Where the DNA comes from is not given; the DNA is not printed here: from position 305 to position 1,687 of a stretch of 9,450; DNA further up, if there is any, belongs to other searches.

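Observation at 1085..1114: Helicase domain has a non-canonical P-loop (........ in place of GxxGxGK[ST])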

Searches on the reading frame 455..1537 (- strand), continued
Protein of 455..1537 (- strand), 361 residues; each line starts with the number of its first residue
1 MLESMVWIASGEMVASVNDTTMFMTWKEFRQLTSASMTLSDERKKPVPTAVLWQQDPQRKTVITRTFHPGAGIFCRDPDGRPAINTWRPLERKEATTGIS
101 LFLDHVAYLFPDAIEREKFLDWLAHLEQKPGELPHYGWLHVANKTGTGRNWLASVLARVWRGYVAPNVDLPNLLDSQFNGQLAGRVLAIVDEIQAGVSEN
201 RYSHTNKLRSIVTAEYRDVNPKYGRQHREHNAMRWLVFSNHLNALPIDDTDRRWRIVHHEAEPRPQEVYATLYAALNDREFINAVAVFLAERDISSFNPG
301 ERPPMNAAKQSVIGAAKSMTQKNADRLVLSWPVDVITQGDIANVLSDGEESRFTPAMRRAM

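Call 48: search_dna_similar(query=window:455-1537:-, collection=phages, mode=protein, max_rows=40, rows=best, max_evalue=0.001)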
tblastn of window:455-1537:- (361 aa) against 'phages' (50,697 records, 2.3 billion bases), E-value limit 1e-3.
Records with a match: 331; places in all: 331; records where one place covers at least 80% of the query: 13.
Best place of each record, by identity: <60% 331.
By first word of the organism name: Salmonella 89; Vibrio 44; Klebsiella 25; Proteus 21; Aeromonas 14; Escherichia 13; Pseudomonas 13; Rhizobium 12; Providencia 10; Serratia 7; and 38 more.
By host as written in the record: - 48; Salmonella enterica subsp. enterica serovar Typhimurium 24; Salmonella enterica 17; Proteus mirabilis 15; Salmonella sp. 10; Vibrio cholerae 2095 9; Klebsiella pneumoniae 8; Pseudomonas aeruginosa 7; and 123 more.
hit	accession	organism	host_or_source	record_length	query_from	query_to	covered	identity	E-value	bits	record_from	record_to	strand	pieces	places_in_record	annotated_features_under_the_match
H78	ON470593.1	Escherichia phage vB_EcoM-683R1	Escherichia coli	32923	1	345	96%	29.8%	3e-40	157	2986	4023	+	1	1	hypothetical protein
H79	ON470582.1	Escherichia phage vB_EcoM-689R2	Escherichia coli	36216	1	345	96%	29.8%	3e-40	157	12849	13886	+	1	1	hypothetical protein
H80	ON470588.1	Escherichia phage vB_EcoM-611R5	Escherichia coli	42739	1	345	96%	29.8%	3e-40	157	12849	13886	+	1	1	hypothetical protein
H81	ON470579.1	Escherichia phage vB_EcoM-606R2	Escherichia coli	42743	1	345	96%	29.8%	3e-40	157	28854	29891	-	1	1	hypothetical protein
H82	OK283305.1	Roseobacter phage RDJL3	Roseobacter denitrificans OCh 114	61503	1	318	88%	29.6%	4e-31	130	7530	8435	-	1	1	integrase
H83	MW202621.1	Caudoviricetes sp.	Manatee Spring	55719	11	354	95%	24.7%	2e-17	90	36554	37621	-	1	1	virulence associated protein E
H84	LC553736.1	Salmonella phage SAP012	Salmonella sp.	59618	77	361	79%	27.2%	2e-13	78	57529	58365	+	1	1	putative primase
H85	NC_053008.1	Salmonella phage SAP012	Salmonella sp.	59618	77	361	79%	27.2%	2e-13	78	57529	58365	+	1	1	DNA primase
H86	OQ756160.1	Xanthomonas phage XAP3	Xanthomonas citri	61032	77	361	79%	27.2%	2e-13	78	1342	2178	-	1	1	DNA primase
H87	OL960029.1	Pseudoxanthomonas phage PW916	Pseudoxanthomonas kaohsiungensis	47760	43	318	76%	28.1%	2e-16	87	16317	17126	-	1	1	primase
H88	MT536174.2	Stenotrophomonas phage vB_SmaS-AXL_3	Stenotrophomonas maltophilia D1585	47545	43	318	76%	27.6%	2e-14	81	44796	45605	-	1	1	primase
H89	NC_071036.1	Stenotrophomonas phage vB_SmaS-AXL_3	Stenotrophomonas maltophilia D1585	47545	43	318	76%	27.6%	2e-14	81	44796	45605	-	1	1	primase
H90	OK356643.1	Yersinia phage Rostov 43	Yersinia enterocolitica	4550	69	358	80%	26.2%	2e-13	77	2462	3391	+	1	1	putative primase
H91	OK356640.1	Yersinia phage Rostov 43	Yersinia enterocolitica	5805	70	358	80%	26.2%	3e-13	77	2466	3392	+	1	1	putative primase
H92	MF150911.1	Ralstonia phage DU_RP_II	Ralstonia solanacearum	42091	45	358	87%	23.8%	5e-7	58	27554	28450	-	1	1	integrase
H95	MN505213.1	Serratia phage JS26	Serratia sp. ATCC 39006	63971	67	317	70%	29.5%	1e-23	108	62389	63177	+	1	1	hypothetical protein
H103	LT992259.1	Yersinia phage fEV-1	-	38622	79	328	69%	27.9%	1e-16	87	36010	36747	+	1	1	g54: putative primase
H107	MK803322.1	Pseudomonas phage RSP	Pseudomonas aeruginosa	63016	67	310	68%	27.5%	2e-14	81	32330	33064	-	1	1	putative primase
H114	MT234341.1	Agrobacterium phage OLIVR4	Rhizogenic Agrobacterium biovar 1 ...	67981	4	258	71%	25.8%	8e-14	79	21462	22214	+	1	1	DNA primase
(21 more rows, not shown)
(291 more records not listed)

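Call 49: get_annotated_region(hit=H82, flank=600)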
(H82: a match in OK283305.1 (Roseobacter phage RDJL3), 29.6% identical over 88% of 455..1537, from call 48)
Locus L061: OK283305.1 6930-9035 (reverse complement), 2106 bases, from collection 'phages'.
description: Roseobacter phage RDJL3, complete genome.
organism: Roseobacter phage RDJL3 (NCBI taxid 2880884)
taxonomy: Viruses; Duplodnaviria; Heunggongvirae; Uroviricota; Caudoviricetes
host: Roseobacter denitrificans OCh 114; source: sea water; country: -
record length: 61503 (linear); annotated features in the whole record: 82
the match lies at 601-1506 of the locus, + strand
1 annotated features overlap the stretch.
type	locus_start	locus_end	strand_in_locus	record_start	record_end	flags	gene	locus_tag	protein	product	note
CDS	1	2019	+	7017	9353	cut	-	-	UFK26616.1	integrase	-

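Call 50: get_annotated_region(hit=H83, flank=600)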
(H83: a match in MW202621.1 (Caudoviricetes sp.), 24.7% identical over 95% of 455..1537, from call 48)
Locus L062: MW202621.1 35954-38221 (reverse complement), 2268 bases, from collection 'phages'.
description: Siphoviridae sp. isolate ctUtU524, complete genome.
organism: Caudoviricetes sp. (NCBI taxid 2832643)
taxonomy: Viruses; Duplodnaviria; Heunggongvirae; Uroviricota; Caudoviricetes
host: -; source: Manatee Spring; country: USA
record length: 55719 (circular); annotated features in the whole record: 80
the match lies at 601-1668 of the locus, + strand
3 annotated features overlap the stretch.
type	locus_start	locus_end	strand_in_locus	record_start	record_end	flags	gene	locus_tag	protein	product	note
CDS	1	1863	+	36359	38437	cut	-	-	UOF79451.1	virulence associated protein E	-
CDS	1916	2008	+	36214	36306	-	-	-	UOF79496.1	hypothetical protein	-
CDS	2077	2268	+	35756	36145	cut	-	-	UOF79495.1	hypothetical protein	-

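Call 51: get_annotated_region(hit=H95, flank=600)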
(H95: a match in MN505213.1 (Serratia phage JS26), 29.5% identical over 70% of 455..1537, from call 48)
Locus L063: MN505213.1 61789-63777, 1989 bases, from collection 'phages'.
description: Serratia phage JS26, complete genome.
organism: Serratia phage JS26 (NCBI taxid 2315217)
taxonomy: Viruses; Duplodnaviria; Heunggongvirae; Uroviricota; Caudoviricetes; Casjensviridae; Dunedinvirus; Dunedinvirus JS26
host: Serratia sp. ATCC 39006; source: -; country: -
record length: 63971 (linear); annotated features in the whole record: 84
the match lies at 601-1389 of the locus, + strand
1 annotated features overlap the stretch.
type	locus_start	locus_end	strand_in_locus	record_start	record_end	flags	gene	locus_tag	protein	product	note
CDS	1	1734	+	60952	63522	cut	-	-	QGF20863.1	hypothetical protein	-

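Call 52: get_annotated_region(hit=H87, flank=600)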
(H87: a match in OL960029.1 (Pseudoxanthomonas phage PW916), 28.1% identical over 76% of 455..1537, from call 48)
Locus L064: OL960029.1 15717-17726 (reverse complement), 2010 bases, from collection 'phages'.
description: Pseudoxanthomonas phage PW916, complete genome.
organism: Pseudoxanthomonas phage PW916 (NCBI taxid 2908635)
taxonomy: Viruses; Duplodnaviria; Heunggongvirae; Uroviricota; Caudoviricetes; Mesyanzhinovviridae
host: Pseudoxanthomonas kaohsiungensis; source: soil; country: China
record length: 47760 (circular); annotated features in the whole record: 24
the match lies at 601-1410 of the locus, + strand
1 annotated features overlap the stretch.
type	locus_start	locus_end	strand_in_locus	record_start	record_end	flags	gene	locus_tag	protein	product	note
CDS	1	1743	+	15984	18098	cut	-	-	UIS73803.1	primase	phage primase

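Call 53: get_annotated_region(hit=H84, flank=600)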
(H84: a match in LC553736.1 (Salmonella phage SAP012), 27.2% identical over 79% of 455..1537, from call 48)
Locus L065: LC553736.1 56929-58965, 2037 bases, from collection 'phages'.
description: Salmonella phage SAP012 DNA, complete sequence.
organism: Salmonella phage SAP012 (NCBI taxid 2742114)
taxonomy: Viruses; Duplodnaviria; Heunggongvirae; Uroviricota; Caudoviricetes; Casjensviridae; Zhonglingvirus; Zhonglingvirus SAP012
host: Salmonella sp.; source: -; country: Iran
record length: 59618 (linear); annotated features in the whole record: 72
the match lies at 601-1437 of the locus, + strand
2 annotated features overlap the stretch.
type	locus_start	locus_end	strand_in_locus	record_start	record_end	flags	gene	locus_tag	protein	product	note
CDS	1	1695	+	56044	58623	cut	-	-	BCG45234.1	putative primase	ORF71; SAP012_71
CDS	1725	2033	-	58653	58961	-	-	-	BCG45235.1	hypothetical protein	ORF72; SAP012_72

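Call 54: get_annotated_region(hit=H103, flank=600)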
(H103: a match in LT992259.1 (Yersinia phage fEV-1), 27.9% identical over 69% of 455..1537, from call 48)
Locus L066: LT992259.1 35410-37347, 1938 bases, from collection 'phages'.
description: Yersinia phage fEV-1 genome assembly, complete genome: monopartite.
organism: Yersinia phage fEV-1 (NCBI taxid 2077277)
taxonomy: Viruses; Duplodnaviria; Heunggongvirae; Uroviricota; Caudoviricetes
host: -; source: -; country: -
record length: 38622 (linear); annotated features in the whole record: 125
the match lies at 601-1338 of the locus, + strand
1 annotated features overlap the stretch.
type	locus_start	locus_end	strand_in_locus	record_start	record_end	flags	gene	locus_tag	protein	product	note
CDS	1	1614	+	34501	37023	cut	g54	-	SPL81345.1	putative primase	-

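Call 55: get_annotated_region(hit=H107, flank=600)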
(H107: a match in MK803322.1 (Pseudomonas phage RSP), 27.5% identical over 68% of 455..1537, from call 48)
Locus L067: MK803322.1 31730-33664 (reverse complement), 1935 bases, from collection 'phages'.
description: Pseudomonas phage RSP, complete genome.
organism: Pseudomonas phage RSP (NCBI taxid 2544986)
taxonomy: Viruses; Duplodnaviria; Heunggongvirae; Uroviricota; Caudoviricetes
host: Pseudomonas aeruginosa; source: water of River Ravi; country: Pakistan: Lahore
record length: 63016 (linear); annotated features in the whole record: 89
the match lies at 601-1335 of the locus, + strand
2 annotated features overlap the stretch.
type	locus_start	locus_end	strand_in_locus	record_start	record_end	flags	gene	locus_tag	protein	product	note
CDS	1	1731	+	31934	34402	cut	-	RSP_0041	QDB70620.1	putative primase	-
CDS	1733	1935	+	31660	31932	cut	-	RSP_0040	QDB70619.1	hypothetical protein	-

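Call 56: get_annotated_region(hit=H114, flank=600)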
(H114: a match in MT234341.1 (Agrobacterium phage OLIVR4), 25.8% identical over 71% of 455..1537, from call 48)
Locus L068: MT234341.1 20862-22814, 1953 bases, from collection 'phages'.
description: Agrobacterium phage OLIVR4, complete genome.
organism: Agrobacterium phage OLIVR4 (NCBI taxid 2723772)
taxonomy: Viruses; Duplodnaviria; Heunggongvirae; Uroviricota; Caudoviricetes; Schmittlotzvirus
host: Rhizogenic Agrobacterium biovar 1 ST15.13/040; source: waste water; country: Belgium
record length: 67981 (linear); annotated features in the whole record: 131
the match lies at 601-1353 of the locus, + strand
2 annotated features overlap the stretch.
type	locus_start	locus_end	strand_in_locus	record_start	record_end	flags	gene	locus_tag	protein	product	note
CDS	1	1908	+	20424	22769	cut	-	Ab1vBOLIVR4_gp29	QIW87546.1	DNA primase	-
CDS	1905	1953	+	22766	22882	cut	-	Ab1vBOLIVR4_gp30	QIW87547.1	hypothetical protein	-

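Call 81: find_related_loci(query=A1, collection=viral_contigs, flank=4000)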
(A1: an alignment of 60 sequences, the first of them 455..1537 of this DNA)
Query A1 (361 aa) in viral_contigs; peptide patterns used: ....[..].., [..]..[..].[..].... (x = any residue, [..] = any of these).
86 stretches matched a pattern; 20 encode a relative of the query (tblastn E <= 1e-3); 20 distinct loci.
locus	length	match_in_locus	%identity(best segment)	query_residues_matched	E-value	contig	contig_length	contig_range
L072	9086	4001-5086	50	1-361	2e-118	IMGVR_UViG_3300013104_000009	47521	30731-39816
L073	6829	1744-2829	49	1-361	3e-118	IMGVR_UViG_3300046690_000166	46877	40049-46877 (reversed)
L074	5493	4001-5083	49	1-361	2e-118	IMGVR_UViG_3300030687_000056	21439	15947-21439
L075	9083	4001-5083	49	1-361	2e-118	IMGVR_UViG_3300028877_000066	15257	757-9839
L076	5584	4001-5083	49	1-361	2e-118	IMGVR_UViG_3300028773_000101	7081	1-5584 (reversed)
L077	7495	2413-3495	49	1-361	2e-118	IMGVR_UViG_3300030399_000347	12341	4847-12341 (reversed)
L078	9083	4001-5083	49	1-361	2e-118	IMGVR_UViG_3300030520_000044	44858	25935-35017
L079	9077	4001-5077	49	1-361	7e-118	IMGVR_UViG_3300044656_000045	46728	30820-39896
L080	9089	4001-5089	51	1-361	6e-118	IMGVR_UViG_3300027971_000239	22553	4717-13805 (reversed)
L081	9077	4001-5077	48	1-361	2e-116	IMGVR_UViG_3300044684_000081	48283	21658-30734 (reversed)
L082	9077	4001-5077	47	1-361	6e-115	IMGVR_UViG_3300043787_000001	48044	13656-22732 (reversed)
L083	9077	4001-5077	49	1-361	9e-115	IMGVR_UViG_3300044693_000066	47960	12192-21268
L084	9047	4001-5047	48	1-349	1e-109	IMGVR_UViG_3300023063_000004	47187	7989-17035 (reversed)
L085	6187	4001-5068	48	1-349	6e-109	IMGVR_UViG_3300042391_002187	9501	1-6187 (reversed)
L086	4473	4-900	53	64-361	2e-108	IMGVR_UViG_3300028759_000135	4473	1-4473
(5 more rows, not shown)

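Call 84: search_protein_families(library=pfam, proteins=[L001:1966-4227:+, L004:1707-3323:+, L005:1620-3236:+], max_evalue=0.001)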
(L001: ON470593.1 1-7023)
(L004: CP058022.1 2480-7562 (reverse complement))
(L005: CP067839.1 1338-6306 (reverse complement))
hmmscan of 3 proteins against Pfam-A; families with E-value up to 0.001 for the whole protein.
L001:1966-4227:+ (753 aa): 2 families
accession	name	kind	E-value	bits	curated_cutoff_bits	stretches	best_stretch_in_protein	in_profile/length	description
PF19263.5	DUF5906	-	5.8e-14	53.2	27.6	1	487-595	3-114/114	Family of unknown function (DUF5906)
PF09250.16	Prim-Pol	-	3.1e-07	31.4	22.8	1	75-185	34-148/158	Bifunctional DNA primase/polymerase, N-terminal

L004:1707-3323:+ (538 aa): 1 family
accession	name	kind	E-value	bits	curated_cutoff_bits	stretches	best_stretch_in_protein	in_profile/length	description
PF19263.5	DUF5906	-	5e-21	75.9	27.6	1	247-356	3-114/114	Family of unknown function (DUF5906)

L005:1620-3236:+ (538 aa): 1 family
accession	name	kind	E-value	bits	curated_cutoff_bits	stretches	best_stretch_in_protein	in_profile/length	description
PF19263.5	DUF5906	-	4.1e-09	37.5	27.6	1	273-381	5-114/114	Family of unknown function (DUF5906)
